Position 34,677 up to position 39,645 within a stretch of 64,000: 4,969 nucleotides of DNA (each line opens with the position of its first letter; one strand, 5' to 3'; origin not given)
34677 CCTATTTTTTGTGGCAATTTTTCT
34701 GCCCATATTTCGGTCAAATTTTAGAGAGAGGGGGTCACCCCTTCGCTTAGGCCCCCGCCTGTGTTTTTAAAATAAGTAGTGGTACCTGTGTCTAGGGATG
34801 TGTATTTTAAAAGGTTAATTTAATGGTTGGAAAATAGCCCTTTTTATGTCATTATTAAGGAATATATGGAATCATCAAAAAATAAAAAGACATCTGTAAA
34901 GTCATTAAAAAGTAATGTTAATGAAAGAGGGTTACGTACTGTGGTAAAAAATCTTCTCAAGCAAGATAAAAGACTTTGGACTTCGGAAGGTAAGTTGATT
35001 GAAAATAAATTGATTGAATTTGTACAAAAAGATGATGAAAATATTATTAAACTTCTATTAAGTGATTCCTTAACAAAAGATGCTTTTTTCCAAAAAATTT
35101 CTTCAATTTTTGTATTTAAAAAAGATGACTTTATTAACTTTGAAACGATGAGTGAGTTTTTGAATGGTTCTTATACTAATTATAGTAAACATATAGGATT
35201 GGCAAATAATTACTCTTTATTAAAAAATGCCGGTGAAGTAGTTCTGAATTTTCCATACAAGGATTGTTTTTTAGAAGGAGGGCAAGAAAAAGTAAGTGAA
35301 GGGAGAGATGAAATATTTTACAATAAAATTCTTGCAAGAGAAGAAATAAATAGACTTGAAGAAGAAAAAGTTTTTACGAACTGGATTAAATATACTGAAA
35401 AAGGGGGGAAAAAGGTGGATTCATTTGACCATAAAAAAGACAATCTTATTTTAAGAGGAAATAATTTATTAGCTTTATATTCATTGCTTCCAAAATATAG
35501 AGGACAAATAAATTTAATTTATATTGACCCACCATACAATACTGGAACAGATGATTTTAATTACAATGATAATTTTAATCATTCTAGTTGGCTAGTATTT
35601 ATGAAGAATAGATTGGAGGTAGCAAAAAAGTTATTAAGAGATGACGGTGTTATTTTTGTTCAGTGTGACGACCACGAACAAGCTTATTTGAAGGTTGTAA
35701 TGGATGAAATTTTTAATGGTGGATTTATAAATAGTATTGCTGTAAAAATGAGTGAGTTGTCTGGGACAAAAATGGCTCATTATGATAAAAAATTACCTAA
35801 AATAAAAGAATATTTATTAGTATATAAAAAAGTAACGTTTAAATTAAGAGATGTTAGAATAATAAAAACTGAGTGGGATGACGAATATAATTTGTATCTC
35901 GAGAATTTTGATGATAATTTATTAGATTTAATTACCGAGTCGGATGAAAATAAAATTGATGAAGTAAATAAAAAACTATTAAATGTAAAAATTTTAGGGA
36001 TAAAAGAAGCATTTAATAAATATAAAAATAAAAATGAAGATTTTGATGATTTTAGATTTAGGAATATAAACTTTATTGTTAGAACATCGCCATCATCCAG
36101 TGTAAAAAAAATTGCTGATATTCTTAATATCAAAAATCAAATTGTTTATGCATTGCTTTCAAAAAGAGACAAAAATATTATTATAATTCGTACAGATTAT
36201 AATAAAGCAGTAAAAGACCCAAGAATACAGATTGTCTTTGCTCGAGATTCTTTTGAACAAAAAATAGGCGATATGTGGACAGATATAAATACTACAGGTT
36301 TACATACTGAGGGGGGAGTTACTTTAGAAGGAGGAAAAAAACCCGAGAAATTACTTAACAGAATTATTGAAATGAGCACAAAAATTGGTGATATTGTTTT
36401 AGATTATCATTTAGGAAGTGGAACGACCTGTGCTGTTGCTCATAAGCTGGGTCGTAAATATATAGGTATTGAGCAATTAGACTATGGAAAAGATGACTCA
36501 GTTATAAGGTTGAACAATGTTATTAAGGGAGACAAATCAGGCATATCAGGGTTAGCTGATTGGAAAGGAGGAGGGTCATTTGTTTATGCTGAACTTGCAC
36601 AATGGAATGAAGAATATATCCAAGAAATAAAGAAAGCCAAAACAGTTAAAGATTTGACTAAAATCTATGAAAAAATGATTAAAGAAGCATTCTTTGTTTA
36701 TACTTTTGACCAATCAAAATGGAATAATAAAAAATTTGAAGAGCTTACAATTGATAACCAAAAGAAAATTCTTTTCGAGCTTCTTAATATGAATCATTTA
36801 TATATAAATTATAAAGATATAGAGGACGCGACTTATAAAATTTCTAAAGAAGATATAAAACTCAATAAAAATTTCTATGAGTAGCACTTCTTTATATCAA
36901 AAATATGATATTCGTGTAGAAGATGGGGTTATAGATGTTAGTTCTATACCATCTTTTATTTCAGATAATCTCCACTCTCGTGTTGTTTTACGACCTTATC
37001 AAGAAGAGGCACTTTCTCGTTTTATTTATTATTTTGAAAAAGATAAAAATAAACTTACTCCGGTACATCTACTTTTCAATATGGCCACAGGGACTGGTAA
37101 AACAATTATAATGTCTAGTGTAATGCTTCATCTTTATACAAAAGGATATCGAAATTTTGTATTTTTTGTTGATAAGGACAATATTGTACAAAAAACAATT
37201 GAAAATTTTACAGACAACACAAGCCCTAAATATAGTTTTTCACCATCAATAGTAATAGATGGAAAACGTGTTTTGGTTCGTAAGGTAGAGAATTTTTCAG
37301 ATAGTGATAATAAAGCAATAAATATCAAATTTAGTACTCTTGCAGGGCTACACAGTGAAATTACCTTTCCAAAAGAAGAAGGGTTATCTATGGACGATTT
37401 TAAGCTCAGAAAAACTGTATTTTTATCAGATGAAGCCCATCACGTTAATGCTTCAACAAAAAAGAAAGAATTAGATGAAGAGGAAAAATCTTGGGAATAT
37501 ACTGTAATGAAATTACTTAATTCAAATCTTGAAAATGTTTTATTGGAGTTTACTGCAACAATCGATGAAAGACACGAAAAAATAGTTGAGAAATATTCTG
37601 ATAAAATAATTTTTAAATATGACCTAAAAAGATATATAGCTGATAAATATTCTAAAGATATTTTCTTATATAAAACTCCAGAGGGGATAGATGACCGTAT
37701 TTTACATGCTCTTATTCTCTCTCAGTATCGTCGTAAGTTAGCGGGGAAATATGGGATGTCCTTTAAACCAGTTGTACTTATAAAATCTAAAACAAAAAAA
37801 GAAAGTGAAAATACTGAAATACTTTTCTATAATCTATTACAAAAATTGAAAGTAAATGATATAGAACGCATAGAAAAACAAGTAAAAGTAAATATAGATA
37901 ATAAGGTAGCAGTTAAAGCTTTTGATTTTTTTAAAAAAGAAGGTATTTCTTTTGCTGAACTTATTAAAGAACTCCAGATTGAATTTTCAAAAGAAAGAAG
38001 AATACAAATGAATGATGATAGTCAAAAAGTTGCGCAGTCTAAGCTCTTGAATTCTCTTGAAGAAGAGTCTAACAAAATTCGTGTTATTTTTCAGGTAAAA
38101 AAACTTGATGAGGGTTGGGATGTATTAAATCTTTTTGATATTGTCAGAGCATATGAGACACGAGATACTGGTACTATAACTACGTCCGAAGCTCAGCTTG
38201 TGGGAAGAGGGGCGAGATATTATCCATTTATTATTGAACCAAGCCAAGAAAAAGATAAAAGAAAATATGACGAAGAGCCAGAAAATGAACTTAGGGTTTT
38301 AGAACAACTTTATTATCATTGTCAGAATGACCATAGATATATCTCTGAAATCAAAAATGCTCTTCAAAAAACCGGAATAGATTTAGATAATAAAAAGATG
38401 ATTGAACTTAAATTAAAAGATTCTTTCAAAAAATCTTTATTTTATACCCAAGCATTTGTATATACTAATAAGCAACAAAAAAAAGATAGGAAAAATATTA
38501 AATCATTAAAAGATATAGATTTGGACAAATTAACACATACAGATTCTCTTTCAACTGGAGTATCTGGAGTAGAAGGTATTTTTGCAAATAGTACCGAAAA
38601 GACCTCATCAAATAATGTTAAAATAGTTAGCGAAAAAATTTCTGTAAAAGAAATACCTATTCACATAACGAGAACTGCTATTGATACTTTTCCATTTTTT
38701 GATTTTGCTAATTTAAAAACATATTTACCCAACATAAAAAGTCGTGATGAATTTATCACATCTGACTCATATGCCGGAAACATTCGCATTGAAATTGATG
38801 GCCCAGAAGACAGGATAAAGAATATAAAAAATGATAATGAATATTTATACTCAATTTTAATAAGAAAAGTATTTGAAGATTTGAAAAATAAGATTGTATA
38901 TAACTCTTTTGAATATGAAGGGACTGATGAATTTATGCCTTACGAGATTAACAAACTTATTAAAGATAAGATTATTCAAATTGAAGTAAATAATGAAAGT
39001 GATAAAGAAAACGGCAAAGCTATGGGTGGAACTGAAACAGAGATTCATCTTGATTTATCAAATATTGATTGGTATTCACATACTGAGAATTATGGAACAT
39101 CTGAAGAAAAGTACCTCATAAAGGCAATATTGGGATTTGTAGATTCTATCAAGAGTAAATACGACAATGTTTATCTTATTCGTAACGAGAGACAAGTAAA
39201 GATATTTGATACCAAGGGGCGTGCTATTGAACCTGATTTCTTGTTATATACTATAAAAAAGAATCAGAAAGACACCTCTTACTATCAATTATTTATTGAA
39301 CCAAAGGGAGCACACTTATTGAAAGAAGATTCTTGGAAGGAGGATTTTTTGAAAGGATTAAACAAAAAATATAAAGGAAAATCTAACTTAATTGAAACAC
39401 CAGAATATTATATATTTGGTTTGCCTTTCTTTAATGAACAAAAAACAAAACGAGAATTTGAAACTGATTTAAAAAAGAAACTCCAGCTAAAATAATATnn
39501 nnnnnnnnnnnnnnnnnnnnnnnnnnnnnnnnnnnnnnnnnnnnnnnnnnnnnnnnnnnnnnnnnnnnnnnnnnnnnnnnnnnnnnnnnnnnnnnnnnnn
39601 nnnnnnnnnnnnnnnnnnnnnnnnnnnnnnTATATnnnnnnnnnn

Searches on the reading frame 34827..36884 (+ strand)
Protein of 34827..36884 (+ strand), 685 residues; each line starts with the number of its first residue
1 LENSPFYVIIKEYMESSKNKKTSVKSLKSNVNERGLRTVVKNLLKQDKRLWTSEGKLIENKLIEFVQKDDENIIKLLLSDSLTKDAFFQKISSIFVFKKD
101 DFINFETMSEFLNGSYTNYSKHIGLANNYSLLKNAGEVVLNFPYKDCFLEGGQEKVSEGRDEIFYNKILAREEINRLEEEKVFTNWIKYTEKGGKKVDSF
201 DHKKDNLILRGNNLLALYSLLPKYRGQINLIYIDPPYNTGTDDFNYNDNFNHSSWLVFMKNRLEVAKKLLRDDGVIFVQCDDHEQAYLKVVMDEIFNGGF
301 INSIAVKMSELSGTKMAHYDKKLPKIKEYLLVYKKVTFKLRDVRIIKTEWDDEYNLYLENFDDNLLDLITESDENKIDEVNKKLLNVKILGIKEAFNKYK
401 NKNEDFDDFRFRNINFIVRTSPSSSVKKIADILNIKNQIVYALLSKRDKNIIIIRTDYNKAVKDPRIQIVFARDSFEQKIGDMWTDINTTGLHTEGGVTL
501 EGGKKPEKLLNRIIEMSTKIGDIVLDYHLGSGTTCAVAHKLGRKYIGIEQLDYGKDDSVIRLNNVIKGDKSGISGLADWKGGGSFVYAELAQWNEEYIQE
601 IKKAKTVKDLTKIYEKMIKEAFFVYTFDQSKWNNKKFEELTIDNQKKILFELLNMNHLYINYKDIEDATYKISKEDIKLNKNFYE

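Call 3: search_protein_families(library=pfam, proteins=[window:34827-36884:+], max_evalue=1)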
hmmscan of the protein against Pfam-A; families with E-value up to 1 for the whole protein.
window:34827-36884:+ (685 aa): 3 families
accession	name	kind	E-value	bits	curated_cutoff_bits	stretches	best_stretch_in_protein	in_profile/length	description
PF01555.25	N6_N4_Mtase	-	1.2e-41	143.6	26.7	2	399-550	61-211/221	DNA methylase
PF12564.13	TypeIII_RM_meth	-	2e-14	54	25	1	70-125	1-56/56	Type III restriction/modification enzyme methylation subunit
PF03602.21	Cons_hypoth95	-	0.29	11.2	24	1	218-242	104-128/182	Conserved hypothetical protein 95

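Call 5: search_protein_families(library=padloc, proteins=[window:34827-36884:+], max_evalue=1)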
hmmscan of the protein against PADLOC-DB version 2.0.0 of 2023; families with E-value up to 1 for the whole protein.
window:34827-36884:+ (685 aa): 48 families (the best 25 are shown)
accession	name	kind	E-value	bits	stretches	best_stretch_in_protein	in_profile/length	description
PDLC03635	MTase_III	-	2.3e-180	599.7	2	155-684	163-700/708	Type III methyltransferase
PDLC03636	MTase_III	-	5.3e-67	224.9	1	200-636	41-481/575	Type III methyltransferase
PDLC03638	MTase_III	-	3.2e-55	185.8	1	183-632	358-760/816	Type III methyltransferase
PDLC03644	MTase_III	-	4.6e-55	185.4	1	201-593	34-424/542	Type III methyltransferase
PDLC03641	MTase_III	-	9.2e-38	128.2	2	252-542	181-432/657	Type III methyltransferase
PDLC03634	MTase_III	-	2e-37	127.4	2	252-535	170-423/621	Type III methyltransferase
PDLC03354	MTase_II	-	2.1e-29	100.8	2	202-338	52-209/425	Type II methyltransferase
PDLC03640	MTase_III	-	2.4e-27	93.6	1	204-613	42-495/654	Type III methyltransferase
PDLC03642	MTase_III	-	3.3e-26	90.1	1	179-345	56-226/528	Type III methyltransferase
PDLC03633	MTase_III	-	4.7e-26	89.6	3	503-565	294-356/616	Type III methyltransferase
PDLC03300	MTase_II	-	5e-26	89.5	3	502-550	216-264/302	Type II methyltransferase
PDLC03639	MTase_III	-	1.3e-22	77.9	1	204-339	86-225/639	Type III methyltransferase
PDLC03299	MTase_II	-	2.3e-22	77.8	2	457-550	155-245/296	Type II methyltransferase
PDLC03339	MTase_II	-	2.6e-22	77.1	2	504-569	213-278/399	Type II methyltransferase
PDLC03646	MTase_III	-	3.4e-22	76.1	1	190-624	456-901/1057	Type III methyltransferase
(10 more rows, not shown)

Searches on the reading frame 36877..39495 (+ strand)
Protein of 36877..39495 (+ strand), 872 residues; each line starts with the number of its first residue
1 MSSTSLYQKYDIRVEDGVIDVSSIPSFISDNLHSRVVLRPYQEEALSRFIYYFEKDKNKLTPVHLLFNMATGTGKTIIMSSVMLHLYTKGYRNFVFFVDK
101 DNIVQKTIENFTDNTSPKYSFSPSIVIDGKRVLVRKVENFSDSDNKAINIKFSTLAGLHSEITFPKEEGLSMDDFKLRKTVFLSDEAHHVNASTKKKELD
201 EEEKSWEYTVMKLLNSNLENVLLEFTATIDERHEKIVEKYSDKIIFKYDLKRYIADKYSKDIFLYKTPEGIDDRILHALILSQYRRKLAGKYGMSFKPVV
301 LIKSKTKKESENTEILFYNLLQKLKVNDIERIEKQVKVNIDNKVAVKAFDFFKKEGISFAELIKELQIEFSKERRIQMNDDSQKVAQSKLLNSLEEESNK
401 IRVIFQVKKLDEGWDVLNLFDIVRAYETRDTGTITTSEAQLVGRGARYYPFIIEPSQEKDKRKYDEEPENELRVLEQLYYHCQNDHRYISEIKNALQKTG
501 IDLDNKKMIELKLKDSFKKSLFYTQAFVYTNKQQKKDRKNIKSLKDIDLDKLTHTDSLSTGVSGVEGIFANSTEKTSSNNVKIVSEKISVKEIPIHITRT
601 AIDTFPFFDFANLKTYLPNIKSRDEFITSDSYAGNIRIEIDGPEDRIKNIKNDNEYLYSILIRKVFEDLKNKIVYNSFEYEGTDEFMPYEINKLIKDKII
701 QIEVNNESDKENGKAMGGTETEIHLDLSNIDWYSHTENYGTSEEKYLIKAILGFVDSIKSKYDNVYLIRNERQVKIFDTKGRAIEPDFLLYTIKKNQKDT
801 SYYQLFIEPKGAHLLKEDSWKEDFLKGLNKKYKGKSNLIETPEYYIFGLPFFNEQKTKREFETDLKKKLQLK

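Call 3: search_protein_families(library=pfam, proteins=[window:36877-39495:+], max_evalue=1)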
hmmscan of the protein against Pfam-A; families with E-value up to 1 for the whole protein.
window:36877-39495:+ (872 aa): 7 families
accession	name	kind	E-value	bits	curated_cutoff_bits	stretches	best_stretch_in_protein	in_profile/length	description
PF04851.21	ResIII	-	9.5e-28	97.6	22.5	1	36-230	2-163/164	Type III restriction enzyme, res subunit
PF00270.35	DEAD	-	6.3e-05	23.2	26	1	64-233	16-164/167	DEAD/DEAH box helicase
PF24883.2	NPHP3_N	-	0.0018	18.9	24.8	1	65-111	25-71/164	Nephrocystin 3, N-terminal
PF25199.1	nSTAND_NTPase5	-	0.027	14.7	34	1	42-119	25-94/145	Novel STAND NTPase 5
PF01207.24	Dus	-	0.092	12.3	20.4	1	421-499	192-269/311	Dihydrouridine synthase (Dus)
PF06309.17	Torsin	-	0.12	13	27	1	52-93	43-84/127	Torsin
PF01507.26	PAPS_reduct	-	0.12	12.9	22.5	1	80-141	12-72/175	Phosphoadenosine phosphosulfate reductase domain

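Call 5: search_protein_families(library=padloc, proteins=[window:36877-39495:+], max_evalue=1)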
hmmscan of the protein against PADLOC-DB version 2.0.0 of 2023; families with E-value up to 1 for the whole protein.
window:36877-39495:+ (872 aa): 1 family
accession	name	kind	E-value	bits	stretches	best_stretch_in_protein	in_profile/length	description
PDLC03651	REase_III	-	1.4e-136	454.8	1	19-869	21-860/873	Type III restriction enzyme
